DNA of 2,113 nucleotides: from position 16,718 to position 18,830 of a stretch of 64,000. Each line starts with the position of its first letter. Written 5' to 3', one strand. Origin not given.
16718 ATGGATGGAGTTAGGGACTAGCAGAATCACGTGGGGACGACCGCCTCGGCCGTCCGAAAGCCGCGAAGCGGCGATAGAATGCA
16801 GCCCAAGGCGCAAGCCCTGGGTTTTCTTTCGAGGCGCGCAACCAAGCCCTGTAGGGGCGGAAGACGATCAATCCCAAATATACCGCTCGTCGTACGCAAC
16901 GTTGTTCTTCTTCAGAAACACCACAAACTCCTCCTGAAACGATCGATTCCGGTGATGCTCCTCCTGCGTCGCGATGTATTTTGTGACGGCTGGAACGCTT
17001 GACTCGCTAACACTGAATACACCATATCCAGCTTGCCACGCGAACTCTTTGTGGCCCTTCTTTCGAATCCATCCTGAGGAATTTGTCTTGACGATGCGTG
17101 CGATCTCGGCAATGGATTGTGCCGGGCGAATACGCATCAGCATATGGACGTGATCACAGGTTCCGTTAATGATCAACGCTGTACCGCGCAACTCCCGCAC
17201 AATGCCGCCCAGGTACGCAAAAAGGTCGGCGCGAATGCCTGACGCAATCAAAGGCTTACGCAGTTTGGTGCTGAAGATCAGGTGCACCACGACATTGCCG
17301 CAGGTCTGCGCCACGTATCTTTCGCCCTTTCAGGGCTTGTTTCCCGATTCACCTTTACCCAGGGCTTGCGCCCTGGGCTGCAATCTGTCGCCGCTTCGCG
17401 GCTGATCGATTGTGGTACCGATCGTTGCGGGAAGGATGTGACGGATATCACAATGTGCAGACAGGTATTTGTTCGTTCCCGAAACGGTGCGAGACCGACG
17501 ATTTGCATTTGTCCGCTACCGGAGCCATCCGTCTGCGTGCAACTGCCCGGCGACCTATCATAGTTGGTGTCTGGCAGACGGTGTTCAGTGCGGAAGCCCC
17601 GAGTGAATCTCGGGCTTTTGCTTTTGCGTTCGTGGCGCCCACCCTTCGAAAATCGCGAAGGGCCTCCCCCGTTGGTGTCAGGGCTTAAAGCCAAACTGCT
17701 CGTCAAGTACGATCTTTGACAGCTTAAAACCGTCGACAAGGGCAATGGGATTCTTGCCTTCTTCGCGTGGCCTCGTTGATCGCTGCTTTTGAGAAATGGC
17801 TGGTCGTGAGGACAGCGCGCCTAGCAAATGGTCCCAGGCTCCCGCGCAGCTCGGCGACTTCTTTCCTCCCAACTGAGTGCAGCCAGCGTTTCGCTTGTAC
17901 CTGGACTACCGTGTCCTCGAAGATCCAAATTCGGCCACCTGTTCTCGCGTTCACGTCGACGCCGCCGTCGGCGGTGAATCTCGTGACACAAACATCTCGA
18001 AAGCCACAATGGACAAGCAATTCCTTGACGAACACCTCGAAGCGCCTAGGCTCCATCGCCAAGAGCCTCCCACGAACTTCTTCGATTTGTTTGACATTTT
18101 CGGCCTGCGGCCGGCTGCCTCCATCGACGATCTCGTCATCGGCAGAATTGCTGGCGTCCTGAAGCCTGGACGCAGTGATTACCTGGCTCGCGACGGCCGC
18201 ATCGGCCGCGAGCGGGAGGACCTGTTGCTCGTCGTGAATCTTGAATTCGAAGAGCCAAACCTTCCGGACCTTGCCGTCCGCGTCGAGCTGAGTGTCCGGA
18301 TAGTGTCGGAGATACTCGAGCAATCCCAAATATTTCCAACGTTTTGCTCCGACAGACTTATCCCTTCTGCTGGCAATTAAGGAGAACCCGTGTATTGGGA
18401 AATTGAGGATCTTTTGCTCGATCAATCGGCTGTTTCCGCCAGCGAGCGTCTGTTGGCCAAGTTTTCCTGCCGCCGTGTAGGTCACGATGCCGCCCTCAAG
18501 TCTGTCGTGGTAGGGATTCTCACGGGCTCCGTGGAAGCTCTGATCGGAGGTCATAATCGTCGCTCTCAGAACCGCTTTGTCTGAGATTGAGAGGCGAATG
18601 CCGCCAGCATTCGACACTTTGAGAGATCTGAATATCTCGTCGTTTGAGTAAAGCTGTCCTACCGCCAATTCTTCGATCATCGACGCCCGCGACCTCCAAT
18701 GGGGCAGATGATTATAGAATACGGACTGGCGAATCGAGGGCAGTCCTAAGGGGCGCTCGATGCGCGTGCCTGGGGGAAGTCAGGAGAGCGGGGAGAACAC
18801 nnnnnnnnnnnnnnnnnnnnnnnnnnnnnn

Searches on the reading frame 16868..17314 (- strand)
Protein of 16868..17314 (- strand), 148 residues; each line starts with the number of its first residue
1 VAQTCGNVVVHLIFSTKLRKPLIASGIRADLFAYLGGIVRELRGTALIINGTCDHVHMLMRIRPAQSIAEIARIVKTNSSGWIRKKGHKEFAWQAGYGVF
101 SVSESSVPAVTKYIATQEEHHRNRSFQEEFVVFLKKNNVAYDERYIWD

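Call 4: search_protein_families(library=pfam, proteins=[window:16868-17314:-], max_evalue=1)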
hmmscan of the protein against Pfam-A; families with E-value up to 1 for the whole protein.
window:16868-17314:- (148 aa): 1 family
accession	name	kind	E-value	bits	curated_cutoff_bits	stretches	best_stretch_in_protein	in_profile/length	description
PF01797.21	Y1_Tnp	-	3.3e-21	76.1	23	1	7-117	4-121/121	Transposase IS200 like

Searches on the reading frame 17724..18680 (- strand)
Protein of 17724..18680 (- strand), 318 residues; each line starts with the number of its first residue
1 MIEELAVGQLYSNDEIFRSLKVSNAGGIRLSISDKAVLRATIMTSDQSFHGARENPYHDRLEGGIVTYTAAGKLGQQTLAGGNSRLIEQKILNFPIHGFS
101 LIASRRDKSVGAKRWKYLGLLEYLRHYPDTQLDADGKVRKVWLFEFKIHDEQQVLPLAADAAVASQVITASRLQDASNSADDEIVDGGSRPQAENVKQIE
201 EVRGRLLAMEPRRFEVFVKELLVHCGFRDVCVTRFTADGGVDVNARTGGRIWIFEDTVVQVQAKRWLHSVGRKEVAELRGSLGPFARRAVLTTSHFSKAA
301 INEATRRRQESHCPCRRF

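Call 4: search_protein_families(library=pfam, proteins=[window:17724-18680:-], max_evalue=1)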
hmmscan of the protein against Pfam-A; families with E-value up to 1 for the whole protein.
window:17724-18680:- (318 aa): 2 families
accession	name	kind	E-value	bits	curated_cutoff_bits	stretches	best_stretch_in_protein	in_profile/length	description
PF04471.18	Mrr_cat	-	2.5e-17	63.5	21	1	207-306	2-99/115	Restriction endonuclease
PF18062.7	RE_AspBHI_N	-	0.091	12.8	27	1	12-68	5-57/185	Restriction endonuclease AspBHI N-terminal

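Call 6: search_protein_families(library=padloc, proteins=[window:17724-18680:-], max_evalue=1)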
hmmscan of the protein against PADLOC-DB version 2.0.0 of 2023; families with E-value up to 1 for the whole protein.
window:17724-18680:- (318 aa): 5 families
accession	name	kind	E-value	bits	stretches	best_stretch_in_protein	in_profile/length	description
PDLC04796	PDC-S02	-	4.6e-18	63.3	1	194-305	228-338/390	-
PDLC04806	PDC-S02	-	2.4e-16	57.9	1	193-307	169-283/324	-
PDLC04819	PDC-S02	-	5.9e-10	36.9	1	201-306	186-290/334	-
PDLC03657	mREase_IV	-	1.4e-09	35.8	1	172-302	137-270/317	Type IV methyl-directed restriction enzyme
PDLC04815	PDC-S02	-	0.0048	14.3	1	212-288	208-281/346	-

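Call 7: search_protein_families(library=ncbifam, proteins=[window:17724-18680:-], max_evalue=1)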
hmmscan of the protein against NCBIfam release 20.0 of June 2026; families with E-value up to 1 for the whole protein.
window:17724-18680:- (318 aa): 1 family
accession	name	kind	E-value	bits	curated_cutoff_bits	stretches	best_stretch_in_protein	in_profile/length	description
NF011906.0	PRK15379.1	equivalog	0.093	12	499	1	162-212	113-163/317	SPI-1 type III secretion system effector SopD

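Call 46: search_solved_structures(query=window:17724-18680:-, max_evalue=1)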
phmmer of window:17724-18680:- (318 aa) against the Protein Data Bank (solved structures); distinct sequences matched with E-value up to 1: 4.
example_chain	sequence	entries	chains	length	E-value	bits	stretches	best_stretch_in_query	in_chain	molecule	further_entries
3cv7_A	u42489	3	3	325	0.91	12.1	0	190-269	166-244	Alcohol dehydrogenase | Alcohol dehydrogenase [NADP+]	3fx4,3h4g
1cwn_A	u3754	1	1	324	0.91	12.1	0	190-269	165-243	ALDEHYDE REDUCTASE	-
1ae4_A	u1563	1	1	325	0.91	12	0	190-269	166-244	ALDEHYDE REDUCTASE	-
1hqt_A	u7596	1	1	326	0.92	12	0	190-269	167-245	ALDEHYDE REDUCTASE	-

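Call 55: find_homologous_proteins(query=window:17724-18680:-, max_evalue=1e-10)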
Query window:17724-18680:- (318 aa): 1188 proteins with E <= 1e-10 among 5838 candidates; the best 120 are listed.
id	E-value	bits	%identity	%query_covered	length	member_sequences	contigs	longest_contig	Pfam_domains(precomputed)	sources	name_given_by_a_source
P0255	1.7e-178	611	90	96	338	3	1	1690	PF22722.3,PF04471.19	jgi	jgi:YD repeat-containing protein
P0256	2.4e-177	607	89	96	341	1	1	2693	PF22722.3,PF04471.19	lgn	-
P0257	1.2e-176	604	87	96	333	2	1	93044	PF22722.3,PF04471.19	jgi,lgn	jgi:HJR/Mrr/RecB family endonuclease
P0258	1.7e-176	604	88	96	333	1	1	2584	PF22722.3,PF04471.19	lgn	-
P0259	5.3e-175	599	88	96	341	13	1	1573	PF22722.3,PF04471.19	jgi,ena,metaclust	metaclust:\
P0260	1.2e-173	595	87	96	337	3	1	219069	PF22722.3,PF04471.19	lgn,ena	-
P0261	7.2e-172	589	87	96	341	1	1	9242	PF04471.19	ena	-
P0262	5.6e-171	586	84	96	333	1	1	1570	PF22722.3,PF04471.19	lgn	-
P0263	7.3e-166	569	82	96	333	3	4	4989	PF22722.3,PF04471.19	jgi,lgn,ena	jgi:HJR/Mrr/RecB family endonuclease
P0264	2.6e-162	557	81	96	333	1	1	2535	PF22722.3,PF04471.19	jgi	jgi:Restriction endonuclease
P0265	3.3e-162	557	81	96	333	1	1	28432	PF22722.3,PF04471.19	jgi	jgi:Restriction endonuclease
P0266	7.8e-162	556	89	87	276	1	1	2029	PF04471.19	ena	-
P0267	8.0e-162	556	83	96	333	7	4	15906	PF22722.3,PF04471.19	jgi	jgi:hypothetical protein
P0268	2.2e-161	554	80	96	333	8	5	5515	PF22722.3,PF04471.19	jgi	jgi:hypothetical protein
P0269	2.6e-161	554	80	96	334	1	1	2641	PF22722.3,PF04471.19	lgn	-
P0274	4.7e-160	550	80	96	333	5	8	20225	PF22722.3,PF04471.19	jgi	jgi:HJR/Mrr/RecB family endonuclease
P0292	1.8e-158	545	79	96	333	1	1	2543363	PF22722.3,PF04471.19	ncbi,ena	-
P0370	7.7e-153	526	75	96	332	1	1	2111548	PF22722.3,PF04471.19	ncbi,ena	-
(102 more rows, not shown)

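Call 56: find_encoding_contigs(protein=P0292, flank=5000, max_places=2)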
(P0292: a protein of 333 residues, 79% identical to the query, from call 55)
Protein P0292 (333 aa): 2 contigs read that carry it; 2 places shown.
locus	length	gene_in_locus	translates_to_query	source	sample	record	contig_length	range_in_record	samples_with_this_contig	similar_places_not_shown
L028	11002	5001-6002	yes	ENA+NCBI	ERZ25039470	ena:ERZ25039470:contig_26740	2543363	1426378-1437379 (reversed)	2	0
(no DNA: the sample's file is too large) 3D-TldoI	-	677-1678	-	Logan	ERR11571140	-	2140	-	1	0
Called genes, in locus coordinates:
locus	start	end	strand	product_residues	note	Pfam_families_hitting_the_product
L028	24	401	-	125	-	-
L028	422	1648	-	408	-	PF04185:Phosphoesterase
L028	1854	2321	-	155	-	PF01797:Y1_Tnp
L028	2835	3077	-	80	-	-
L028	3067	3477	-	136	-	PF11645:PDDEXK_5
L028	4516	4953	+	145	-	PF09517:RE_Eco29kI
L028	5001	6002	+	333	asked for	PF04471:Mrr_cat, PF22722:NA-iREase1 (weak)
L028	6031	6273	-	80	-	-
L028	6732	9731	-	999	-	PF08471:Ribonuc_red_2_N, PF02867:Ribonuc_red_lgC, PF12637:TSCPD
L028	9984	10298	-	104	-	-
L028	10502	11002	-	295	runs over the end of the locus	-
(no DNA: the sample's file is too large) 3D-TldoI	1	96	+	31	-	?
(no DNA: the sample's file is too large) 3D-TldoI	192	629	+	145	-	PF09517:RE_Eco29kI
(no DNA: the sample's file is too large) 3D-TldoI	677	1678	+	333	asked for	PF04471:Mrr_cat, PF22722:NA-iREase1 (weak)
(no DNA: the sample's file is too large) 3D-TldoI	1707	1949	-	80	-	-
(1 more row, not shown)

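Call 57: find_encoding_contigs(protein=P0370, flank=5000, max_places=2)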
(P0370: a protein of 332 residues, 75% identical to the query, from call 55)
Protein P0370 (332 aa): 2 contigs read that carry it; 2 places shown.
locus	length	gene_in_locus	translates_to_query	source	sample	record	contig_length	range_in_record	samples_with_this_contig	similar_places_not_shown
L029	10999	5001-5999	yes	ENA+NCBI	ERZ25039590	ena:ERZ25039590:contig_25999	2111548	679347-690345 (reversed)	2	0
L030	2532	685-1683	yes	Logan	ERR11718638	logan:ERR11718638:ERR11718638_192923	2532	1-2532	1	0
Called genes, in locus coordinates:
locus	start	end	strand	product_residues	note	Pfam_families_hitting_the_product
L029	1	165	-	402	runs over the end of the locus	PF00155:Aminotran_1_2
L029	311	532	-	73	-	PF01796:OB_ChsH2_C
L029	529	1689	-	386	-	PF00108:Thiolase_N, PF00109:ketoacyl-synt (faint), PF02803:Thiolase_C, PF22691:Thiolase_C_1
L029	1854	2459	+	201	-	PF04542:Sigma70_r2, PF08281:Sigma70_r4_2, PF04545:Sigma70_r4, PF00196:GerE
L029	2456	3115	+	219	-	-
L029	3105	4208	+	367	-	-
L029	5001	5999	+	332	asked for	PF04471:Mrr_cat, PF22722:NA-iREase1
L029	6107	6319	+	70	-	-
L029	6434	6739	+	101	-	PF13744:HTH_37, PF13560:HTH_31 (weak), PF01381:HTH_3 (weak)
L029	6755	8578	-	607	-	PF24096:DUF7379 (weak), PF01833:TIG (faint)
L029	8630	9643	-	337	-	PF23381:Beta-prop_IFT122_1st (weak)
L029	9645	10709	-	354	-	PF01156:IU_nuc_hydro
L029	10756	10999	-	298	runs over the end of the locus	PF03631:Virul_fac_BrkB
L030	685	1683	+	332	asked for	PF04471:Mrr_cat, PF22722:NA-iREase1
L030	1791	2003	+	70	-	-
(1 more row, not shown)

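Call 58: find_encoding_contigs(protein=P0274, flank=5000, max_places=6)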
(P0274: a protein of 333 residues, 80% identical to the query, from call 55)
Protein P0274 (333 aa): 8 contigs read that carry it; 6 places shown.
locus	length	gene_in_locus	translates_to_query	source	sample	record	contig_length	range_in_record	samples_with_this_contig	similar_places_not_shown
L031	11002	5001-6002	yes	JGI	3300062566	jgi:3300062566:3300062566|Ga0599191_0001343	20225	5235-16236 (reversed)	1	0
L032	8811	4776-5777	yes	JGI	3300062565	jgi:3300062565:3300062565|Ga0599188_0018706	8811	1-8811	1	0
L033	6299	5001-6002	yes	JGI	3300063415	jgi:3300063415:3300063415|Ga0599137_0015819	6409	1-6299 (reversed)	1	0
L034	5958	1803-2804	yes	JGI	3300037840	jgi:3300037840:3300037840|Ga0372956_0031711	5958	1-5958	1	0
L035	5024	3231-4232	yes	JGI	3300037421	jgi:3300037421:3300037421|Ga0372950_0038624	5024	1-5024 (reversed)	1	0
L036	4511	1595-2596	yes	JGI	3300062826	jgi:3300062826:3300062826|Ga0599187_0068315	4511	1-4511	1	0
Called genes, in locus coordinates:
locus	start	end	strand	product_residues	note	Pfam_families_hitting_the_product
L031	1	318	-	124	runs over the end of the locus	-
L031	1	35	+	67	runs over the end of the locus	-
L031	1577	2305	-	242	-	-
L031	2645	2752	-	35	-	-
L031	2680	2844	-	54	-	-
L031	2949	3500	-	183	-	PF11645:PDDEXK_5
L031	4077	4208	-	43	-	-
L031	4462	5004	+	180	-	PF09517:RE_Eco29kI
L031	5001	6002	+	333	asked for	PF04471:Mrr_cat, PF22722:NA-iREase1 (weak)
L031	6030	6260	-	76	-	-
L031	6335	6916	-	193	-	-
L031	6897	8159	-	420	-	PF01966:HD, PF19276:HD_assoc_2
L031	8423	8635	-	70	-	-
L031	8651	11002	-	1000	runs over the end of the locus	PF08471:Ribonuc_red_2_N, PF02867:Ribonuc_red_lgC, PF12637:TSCPD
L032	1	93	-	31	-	?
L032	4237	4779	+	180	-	PF09517:RE_Eco29kI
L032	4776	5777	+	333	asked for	PF04471:Mrr_cat, PF22722:NA-iREase1 (weak)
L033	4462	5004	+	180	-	PF09517:RE_Eco29kI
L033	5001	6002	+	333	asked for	PF04471:Mrr_cat, PF22722:NA-iREase1 (weak)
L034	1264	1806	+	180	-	PF09517:RE_Eco29kI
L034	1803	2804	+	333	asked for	PF04471:Mrr_cat, PF22722:NA-iREase1 (weak)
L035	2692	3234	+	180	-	PF09517:RE_Eco29kI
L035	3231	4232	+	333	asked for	PF04471:Mrr_cat, PF22722:NA-iREase1 (weak)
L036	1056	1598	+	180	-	PF09517:RE_Eco29kI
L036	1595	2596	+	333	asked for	PF04471:Mrr_cat, PF22722:NA-iREase1 (weak)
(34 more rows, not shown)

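Call 60: search_protein_families(library=pfam, proteins=[L031:4462-5001:+, L031:6030-6257:-, L028:4516-4950:+, P0274], max_evalue=0.1)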
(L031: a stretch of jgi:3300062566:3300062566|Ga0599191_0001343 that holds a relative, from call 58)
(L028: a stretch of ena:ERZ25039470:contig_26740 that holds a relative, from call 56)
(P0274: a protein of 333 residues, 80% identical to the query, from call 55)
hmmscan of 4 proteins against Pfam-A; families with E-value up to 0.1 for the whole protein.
L031:4462-5001:+ (180 aa): 1 family
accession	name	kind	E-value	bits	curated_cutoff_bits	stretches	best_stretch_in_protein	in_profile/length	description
PF09517.16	RE_Eco29kI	-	3.5e-42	144.5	30.8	1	52-179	3-129/164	Eco29kI restriction endonuclease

L031:6030-6257:- (75 aa): 0 families

L028:4516-4950:+ (145 aa): 1 family
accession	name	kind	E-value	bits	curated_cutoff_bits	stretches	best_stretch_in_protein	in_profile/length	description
PF09517.16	RE_Eco29kI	-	1.8e-30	106.4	30.8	1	32-139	2-108/164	Eco29kI restriction endonuclease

P0274 (333 aa): 2 families
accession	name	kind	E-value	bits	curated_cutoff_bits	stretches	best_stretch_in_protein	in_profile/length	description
PF04471.18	Mrr_cat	-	3.3e-21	76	21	1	207-322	2-113/115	Restriction endonuclease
PF22722.2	NA-iREase1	-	2e-06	28.2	27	1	216-316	3-100/106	NACHT-associated inactive Restriction Endonuclease 1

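Call 80: predict_structure(alignment_id=A7)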
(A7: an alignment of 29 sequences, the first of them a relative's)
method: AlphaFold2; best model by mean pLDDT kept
length: 333 residues; sequences in the alignment: 29
mean_pLDDT: 57.6   pTM: 0.45
mean pLDDT of the five models: 57.6, 42.2, 39.3, 31.6, 29.3
residues with pLDDT >= 90: 0; 70-90: 108; 50-70: 100; < 50: 125
segments of 3 or more residues with pLDDT < 50: 1-3, 21-27, 31-33, 35-38, 43-58, 71-106, 132-134, 136-140, 151-192
pLDDT, mean of each block of 10 residues (from residue 1): 56 58 45 49 42 39 58 32 34 30 50 59 54 47 59 39 37 35 27 62 75 84 81 68 70 61 75 81 80 78 69 80 84 65
secondary structure, 60 per line:
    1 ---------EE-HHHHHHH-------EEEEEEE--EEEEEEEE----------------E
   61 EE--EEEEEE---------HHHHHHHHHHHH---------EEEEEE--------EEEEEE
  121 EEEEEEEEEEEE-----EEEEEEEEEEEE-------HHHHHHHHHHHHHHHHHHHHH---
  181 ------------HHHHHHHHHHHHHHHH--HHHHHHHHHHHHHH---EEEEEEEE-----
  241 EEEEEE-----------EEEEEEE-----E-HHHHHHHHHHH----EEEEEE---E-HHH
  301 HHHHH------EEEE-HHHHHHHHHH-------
elements in order: H13-19 E27-33 E36-43 E60-62 E65-70 H80-91 E101-106 E115-132 E138-149 H157-177 H193-208 H211-224 E228-235 E241-246 E258-264 H272-282 E287-292 H298-305 E312-315 H317-326

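Call 82: fold_search(model_id=the predicted structure, library=pdb)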
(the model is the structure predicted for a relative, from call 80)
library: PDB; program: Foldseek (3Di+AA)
matches with E <= 10: 1084; with E <= 0.001: 12
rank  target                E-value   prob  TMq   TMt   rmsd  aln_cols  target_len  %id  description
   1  4f0q_D                3.1e-12  1.00  0.33  0.26  17.2       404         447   16  MspJI Restriction Endonuclease - P21 Form (released 2012-08-08)
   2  4oc8_A                8.6e-12  1.00  0.33  0.30  16.1       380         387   16  DNA modification-dependent restriction endonuclease AspBHI (released 2014-03-19)
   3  4f0p_C                5.6e-11  1.00  0.31  0.24  17.7       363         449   16  MspJI Restriction Endonuclease - P31 Form (released 2012-08-08)
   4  4f0p_A                2.8e-10  1.00  0.30  0.24  15.6       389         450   15  MspJI Restriction Endonuclease - P31 Form (released 2012-08-08)
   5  4f0p_B                2.1e-09  1.00  0.31  0.24  15.6       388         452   16  MspJI Restriction Endonuclease - P31 Form (released 2012-08-08)
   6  1i50_E                1.9e-04  1.00  0.25  0.36   9.6       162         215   14  RNA POLYMERASE II CRYSTAL FORM II AT 2.8 A RESOLUTION (released 2001-04-23)
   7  5zmm_F                2.7e-04  0.99  0.24  0.19  16.8       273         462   12  Structure of the Type IV phosphorothioation-dependent restriction endonuclease ScoMcrA (released 2018-09-26)
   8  1k83_E                4.2e-04  1.00  0.25  0.36   8.5       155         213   17  Crystal Structure of Yeast RNA Polymerase II Complexed with the Inhibitor Alpha Amanitin (released 2002-02-13)
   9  5xog_E                4.2e-04  1.00  0.25  0.36   6.0       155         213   15  RNA Polymerase II elongation complex bound with Spt5 KOW5 and Elf1 (released 2017-08-16)
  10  9ja1_E                6.8e-04  1.00  0.25  0.36   8.5       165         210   16  The RNA polymerase II elongation complex from Saccharomyces cerevisiae (released 2024-09-04)
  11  1dzf                  9.1e-04  1.00  0.24  0.35   6.2       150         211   17  RPB5 from S.cerevisiae (released 2000-06-09)
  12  6ghs                  9.7e-04  0.99  0.25  0.28  10.7       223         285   13  Modification dependent TagI restriction endonuclease (released 2018-08-29)
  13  5zmn_A                1.6e-03  0.99  0.24  0.24   9.4       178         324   14  Sulfur binding domain and SRA domain of ScoMcrA complexed with phosphorothioated DNA (released 2018-09-26)
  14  5gkj_B                1.7e-03  0.90  0.22  0.30  19.4       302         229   10  Structure of EndoMS in apo form (released 2016-11-02)
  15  5zmm_D                2.7e-03  0.92  0.26  0.19  16.1       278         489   13  Structure of the Type IV phosphorothioation-dependent restriction endonuclease ScoMcrA (released 2018-09-26)
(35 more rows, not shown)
